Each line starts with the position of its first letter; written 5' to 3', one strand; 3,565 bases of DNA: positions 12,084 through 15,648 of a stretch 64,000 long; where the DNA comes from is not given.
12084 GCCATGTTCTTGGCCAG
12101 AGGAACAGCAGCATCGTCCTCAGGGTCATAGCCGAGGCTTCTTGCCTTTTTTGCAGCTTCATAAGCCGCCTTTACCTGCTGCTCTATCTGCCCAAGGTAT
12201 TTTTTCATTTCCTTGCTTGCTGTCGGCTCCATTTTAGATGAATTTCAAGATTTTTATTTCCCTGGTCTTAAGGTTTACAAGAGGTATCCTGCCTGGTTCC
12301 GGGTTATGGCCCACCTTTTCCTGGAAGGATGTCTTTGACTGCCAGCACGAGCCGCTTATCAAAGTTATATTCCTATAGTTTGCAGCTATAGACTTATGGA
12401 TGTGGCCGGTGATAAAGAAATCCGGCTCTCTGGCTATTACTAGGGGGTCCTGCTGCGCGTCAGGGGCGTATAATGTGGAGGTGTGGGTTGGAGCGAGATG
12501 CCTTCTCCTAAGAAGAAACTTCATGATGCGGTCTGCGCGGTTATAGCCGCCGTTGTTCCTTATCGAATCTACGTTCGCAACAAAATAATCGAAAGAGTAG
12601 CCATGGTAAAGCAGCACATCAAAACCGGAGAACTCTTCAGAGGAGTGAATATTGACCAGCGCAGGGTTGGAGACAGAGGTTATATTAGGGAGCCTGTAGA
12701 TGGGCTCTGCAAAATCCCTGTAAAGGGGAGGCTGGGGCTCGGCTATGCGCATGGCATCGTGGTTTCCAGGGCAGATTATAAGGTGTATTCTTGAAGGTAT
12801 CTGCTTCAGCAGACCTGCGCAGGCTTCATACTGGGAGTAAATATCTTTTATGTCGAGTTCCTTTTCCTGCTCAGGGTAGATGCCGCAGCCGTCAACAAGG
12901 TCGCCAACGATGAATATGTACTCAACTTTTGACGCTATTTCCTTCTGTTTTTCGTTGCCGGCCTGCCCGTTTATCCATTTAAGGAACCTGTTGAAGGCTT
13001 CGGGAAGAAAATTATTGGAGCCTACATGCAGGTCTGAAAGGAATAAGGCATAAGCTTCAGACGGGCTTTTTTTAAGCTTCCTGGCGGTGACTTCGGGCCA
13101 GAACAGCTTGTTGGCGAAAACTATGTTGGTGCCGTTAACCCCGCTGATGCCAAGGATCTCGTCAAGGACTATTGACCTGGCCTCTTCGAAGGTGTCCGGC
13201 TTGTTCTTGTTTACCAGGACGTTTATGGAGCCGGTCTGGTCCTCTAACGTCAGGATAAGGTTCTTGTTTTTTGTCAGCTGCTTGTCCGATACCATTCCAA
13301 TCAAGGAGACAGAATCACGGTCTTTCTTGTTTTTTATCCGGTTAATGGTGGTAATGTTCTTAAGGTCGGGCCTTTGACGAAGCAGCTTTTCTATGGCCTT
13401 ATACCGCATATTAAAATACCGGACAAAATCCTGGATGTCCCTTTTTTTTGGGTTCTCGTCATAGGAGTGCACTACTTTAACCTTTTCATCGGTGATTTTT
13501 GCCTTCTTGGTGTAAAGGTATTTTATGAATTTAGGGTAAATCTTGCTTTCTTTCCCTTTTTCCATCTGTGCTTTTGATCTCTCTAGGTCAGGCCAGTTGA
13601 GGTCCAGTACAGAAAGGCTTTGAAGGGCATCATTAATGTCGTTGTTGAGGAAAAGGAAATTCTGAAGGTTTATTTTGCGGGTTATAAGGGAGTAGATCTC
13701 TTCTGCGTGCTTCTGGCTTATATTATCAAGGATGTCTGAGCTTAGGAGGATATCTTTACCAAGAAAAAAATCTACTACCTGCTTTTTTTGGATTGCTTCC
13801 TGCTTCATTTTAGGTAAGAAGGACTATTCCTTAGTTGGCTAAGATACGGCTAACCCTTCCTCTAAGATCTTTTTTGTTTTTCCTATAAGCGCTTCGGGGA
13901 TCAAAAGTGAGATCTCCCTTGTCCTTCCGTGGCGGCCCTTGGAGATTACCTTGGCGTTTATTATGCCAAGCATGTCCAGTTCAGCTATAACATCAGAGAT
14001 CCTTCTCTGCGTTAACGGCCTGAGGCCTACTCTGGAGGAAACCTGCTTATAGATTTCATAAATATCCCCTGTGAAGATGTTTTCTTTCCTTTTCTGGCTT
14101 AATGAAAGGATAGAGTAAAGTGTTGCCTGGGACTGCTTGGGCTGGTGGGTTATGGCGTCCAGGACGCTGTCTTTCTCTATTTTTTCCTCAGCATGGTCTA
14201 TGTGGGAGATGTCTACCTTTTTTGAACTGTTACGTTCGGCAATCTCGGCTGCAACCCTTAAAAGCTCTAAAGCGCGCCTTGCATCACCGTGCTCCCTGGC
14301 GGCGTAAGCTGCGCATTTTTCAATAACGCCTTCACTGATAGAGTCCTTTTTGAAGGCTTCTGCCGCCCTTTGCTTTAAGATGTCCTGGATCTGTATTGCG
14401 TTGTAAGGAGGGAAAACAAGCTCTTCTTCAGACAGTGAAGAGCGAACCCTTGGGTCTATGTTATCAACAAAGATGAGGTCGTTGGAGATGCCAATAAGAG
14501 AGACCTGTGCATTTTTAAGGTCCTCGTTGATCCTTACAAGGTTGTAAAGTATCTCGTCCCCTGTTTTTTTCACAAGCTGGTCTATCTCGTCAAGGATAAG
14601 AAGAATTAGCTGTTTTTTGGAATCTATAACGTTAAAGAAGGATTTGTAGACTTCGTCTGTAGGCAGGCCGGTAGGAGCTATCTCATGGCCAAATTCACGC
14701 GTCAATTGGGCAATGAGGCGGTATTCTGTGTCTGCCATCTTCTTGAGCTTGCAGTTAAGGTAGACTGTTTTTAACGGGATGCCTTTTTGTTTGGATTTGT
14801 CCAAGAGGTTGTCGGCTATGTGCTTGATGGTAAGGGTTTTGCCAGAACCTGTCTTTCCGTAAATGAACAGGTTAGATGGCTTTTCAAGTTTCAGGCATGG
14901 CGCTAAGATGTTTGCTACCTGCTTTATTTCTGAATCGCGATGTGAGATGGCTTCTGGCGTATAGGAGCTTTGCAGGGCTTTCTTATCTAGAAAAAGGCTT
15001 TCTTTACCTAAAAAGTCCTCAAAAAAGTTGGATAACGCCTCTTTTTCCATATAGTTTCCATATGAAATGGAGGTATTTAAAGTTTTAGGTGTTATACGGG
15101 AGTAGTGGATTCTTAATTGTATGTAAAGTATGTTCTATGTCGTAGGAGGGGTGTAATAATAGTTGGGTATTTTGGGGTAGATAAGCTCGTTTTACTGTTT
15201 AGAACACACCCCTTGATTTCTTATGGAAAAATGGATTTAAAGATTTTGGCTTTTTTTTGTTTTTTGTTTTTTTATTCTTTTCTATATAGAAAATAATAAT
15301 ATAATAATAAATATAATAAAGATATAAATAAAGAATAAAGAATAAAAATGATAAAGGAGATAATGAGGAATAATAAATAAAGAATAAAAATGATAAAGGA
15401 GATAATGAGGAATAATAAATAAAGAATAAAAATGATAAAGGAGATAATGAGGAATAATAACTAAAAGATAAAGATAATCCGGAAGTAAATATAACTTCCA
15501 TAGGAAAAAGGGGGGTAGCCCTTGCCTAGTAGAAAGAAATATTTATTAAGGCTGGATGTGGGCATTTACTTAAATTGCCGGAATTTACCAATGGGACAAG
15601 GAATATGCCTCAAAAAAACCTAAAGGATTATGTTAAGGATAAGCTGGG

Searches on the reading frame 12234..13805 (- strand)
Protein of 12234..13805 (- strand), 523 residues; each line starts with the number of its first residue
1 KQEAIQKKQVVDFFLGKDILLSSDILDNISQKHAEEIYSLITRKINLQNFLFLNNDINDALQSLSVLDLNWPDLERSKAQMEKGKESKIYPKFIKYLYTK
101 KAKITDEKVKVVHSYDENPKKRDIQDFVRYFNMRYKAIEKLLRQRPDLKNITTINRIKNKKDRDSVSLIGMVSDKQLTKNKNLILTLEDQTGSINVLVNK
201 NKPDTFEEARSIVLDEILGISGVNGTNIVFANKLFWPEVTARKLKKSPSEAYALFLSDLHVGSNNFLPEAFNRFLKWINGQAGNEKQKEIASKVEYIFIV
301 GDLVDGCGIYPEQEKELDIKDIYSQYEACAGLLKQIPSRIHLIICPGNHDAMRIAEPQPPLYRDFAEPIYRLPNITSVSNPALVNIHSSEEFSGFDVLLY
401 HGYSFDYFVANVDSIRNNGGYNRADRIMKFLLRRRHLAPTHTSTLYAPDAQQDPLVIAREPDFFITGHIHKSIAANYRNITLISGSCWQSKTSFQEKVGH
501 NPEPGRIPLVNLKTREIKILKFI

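Call 12: search_protein_families(library=pfam, proteins=[window:12234-13805:-], max_evalue=1)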
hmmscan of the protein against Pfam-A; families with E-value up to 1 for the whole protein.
window:12234-13805:- (523 aa): 8 families
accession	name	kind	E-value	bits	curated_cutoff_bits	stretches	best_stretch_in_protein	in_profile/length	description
PF04042.21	DNA_pol_E_B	-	3.6e-14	53.1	29.1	1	254-468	2-203/210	DNA polymerase alpha/epsilon subunit B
PF00149.33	Metallophos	-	4.6e-13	50.5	21.5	1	254-471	4-190/191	Calcineurin-like phosphoesterase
PF01336.31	tRNA_anti-codon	-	6.2e-07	29.7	27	1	166-222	1-55/75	OB-fold nucleic acid binding domain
PF03100.22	CcmE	-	0.0045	17.7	24.6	1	154-214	10-73/99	CcmE domain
PF15072.12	HROB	-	0.0049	17.2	30.8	0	175-207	11-45/85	Homologous recombination OB-fold protein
PF02760.21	HIN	-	0.0087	16.3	22.7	1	147-202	96-150/168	HIN-200/IF120x domain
PF16889.11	Hepar_II_III_N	-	0.043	13.6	22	1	65-116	3-54/340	Heparinase II/III N-terminus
PF04076.19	BOF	-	0.17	12.4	25.8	1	149-202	20-69/103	Bacterial OB fold (BOF) protein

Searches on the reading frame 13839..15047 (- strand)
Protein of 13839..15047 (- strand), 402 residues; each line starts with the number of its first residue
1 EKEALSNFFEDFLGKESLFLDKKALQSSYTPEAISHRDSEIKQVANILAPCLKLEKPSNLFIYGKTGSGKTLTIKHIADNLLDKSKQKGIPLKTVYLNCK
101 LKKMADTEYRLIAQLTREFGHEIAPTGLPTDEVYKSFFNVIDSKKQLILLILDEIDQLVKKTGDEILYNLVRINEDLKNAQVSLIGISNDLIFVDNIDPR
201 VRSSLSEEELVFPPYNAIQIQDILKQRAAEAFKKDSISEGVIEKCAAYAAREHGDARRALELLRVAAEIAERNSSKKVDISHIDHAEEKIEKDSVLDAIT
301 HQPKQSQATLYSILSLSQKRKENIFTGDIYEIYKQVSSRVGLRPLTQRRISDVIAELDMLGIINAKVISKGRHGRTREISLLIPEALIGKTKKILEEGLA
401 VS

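Call 12: search_protein_families(library=pfam, proteins=[window:13839-15047:-], max_evalue=1)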
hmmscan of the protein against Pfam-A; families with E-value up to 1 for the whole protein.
window:13839-15047:- (402 aa): 35 families (the best 25 are shown)
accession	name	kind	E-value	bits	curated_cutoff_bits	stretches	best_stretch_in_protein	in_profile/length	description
PF09079.17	Cdc6_C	-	2.4e-28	98.4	25.1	1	297-388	1-93/96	CDC6, C terminal winged helix domain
PF22703.2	Cdc6_lid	-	6.4e-25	87.3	27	1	221-288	1-68/68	Cdc6 AAA+ ATPase-type lid domain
PF13401.12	AAA_22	-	2e-11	44.7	27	1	58-187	6-123/130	AAA domain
PF01637.24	ATPase_2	-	1.1e-09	38.9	33.2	1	37-177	4-142/225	ATPase domain predominantly from Archaea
PF00004.35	AAA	-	1.7e-08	35.4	21.2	1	61-209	2-126/131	ATPase family associated with various cellular activities (AAA)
PF05729.18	NACHT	-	2.5e-07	31.1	26.7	1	60-170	3-113/167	NACHT domain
PF13191.12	AAA_16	-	3.9e-07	31.1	32.6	1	37-176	5-161/167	AAA ATPase domain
PF22606.2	Cdc6-ORC-like_ATPase_lid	-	1.5e-06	28.5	27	1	215-272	1-58/60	Cdc6/ORC-like, ATPase lid domain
PF07693.20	KAP_NTPase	-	1.6e-05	24.8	20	2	122-181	127-185/293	KAP family P-loop domain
PF05621.17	TniB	-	2.1e-05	24.5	22.4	1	52-187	30-162/189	Bacterial TniB protein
PF25201.1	nSTAND6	-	7.5e-05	23.2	27.7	1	50-136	11-92/148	Novel STAND NTPase 6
PF00270.35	DEAD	-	0.00033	20.8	26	1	56-83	13-40/167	DEAD/DEAH box helicase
PF16796.11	Microtub_bd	-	0.00048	20.5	27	1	48-83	83-111/155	Microtubule binding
PF04851.21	ResIII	-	0.0007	20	22.5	1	41-93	9-55/164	Type III restriction enzyme, res subunit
PF20720.3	nSTAND3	-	0.00078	19.6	27.2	1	53-86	13-46/155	Novel STAND NTPase 3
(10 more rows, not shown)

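Call 23: find_related_loci(query=window:13839-15047:-, collection=genome_contigs, flank=10000)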
Query window:13839-15047:- (402 aa) in genome_contigs; peptide patterns used: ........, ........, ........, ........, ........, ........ (x = any residue, [..] = any of these).
244 stretches matched a pattern; 110 encode a relative of the query (tblastn E <= 1e-3); the best 80 are kept; 80 distinct loci.
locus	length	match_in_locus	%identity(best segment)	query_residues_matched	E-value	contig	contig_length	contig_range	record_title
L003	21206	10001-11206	85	1-402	0e+0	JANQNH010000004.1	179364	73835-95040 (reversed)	MAG: Candidatus Nanoarchaeia archaeon isolate PL23a_bin.24 k99_3846173, whole genome shotgun sequence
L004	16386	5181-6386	84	1-402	0e+0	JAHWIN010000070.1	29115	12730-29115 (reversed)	MAG: Candidatus Woesearchaeota archaeon isolate YT1_767 k127_59696226, whole genome shotgun sequence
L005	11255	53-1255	79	2-402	0e+0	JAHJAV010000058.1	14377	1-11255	MAG: Nanoarchaeota archaeon isolate Modern_marine.mb.228 Modern_marine.mb.228_k141_1094130, whole genome shotgun sequenc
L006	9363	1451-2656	68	1-402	0e+0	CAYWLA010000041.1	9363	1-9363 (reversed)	MAG TPA_asm: uncultured Methanosarcinales archaeon isolate SRP178699_co1_467 genome assembly, contig: NODE_10243_length_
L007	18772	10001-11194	69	2-399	0e+0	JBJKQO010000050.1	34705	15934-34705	MAG: Candidatus Woesearchaeota archaeon isolate Bin_36 S1Ck127_3871909_flag_0_multi_8.9977_len_34705, whole genome shotg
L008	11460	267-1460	69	5-402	0e+0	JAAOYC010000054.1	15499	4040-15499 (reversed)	Candidatus Woesearchaeota archaeon isolate DPANNHV_H2.bin.19 k83_2894817, whole genome shotgun sequence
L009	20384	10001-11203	68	2-402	0e+0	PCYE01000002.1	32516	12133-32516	MAG: Candidatus Woesearchaeota archaeon CG10_big_fil_rev_8_21_14_0_10_33_12 CG10_8_21_14_0.10_scaffold_2486_c, whole gen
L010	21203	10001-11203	68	2-402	0e+0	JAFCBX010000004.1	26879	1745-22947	MAG: Methanosarcinales archaeon isolate AB_1215_Bin_111 AB_1215_Bin_111.fna_scaffold_3818, whole genome shotgun sequence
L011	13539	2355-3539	68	8-402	0e+0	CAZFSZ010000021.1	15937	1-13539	MAG TPA_asm: uncultured Methanosarcinales archaeon isolate SRP141376_co2_190 genome assembly, contig: NODE_7367_length_1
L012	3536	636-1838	66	2-402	0e+0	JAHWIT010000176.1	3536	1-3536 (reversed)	MAG: Candidatus Woesearchaeota archaeon isolate YT3_932 k127_76077447, whole genome shotgun sequence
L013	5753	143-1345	67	1-402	0e+0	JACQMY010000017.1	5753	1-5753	MAG: Candidatus Woesearchaeota archaeon isolate NC_groundwater_1241_Ag_S-0.1um_45_47 S_p1_S3_coassembly_k141_852463, who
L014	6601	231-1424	67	5-402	0e+0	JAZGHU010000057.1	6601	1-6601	MAG: Candidatus Woesearchaeota archaeon isolate SCS6bin.8 SCS6bin.8_57, whole genome shotgun sequence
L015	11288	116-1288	66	2-392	0e+0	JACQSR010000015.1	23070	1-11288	MAG: Candidatus Woesearchaeota archaeon isolate NC_groundwater_1390_Ag_S-0.2um_45_88 S_p2_S4_coassembly_k141_1231906, wh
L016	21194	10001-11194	66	5-402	0e+0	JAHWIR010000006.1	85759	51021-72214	MAG: Candidatus Woesearchaeota archaeon isolate YT2_768 k127_14269681, whole genome shotgun sequence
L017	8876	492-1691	66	3-402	0e+0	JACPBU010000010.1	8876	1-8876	MAG: Candidatus Woesearchaeota archaeon isolate NC_groundwater_265_Ag_S-0.2um_45_7 S5_GD2017_2_S2_scaffold_6074, whole g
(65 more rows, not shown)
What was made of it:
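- Orc1/Cdc6 and PolD are present (call 12), and the relatives are Woesearchaeota/Nanoarchaeia MAGs (call 23).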

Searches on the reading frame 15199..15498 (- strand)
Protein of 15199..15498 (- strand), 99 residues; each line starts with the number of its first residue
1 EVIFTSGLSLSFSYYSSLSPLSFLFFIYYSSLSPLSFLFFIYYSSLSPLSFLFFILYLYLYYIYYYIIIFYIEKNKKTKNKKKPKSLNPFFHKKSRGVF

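Call 12: search_protein_families(library=pfam, proteins=[window:15199-15498:-], max_evalue=1)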
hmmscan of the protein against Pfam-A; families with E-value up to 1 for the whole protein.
window:15199-15498:- (99 aa): 1 family
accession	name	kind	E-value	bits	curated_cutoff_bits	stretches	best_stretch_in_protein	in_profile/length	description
PF09843.14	DUF2070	-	0.058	12.2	30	1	5-86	109-189/561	Predicted membrane protein (DUF2070)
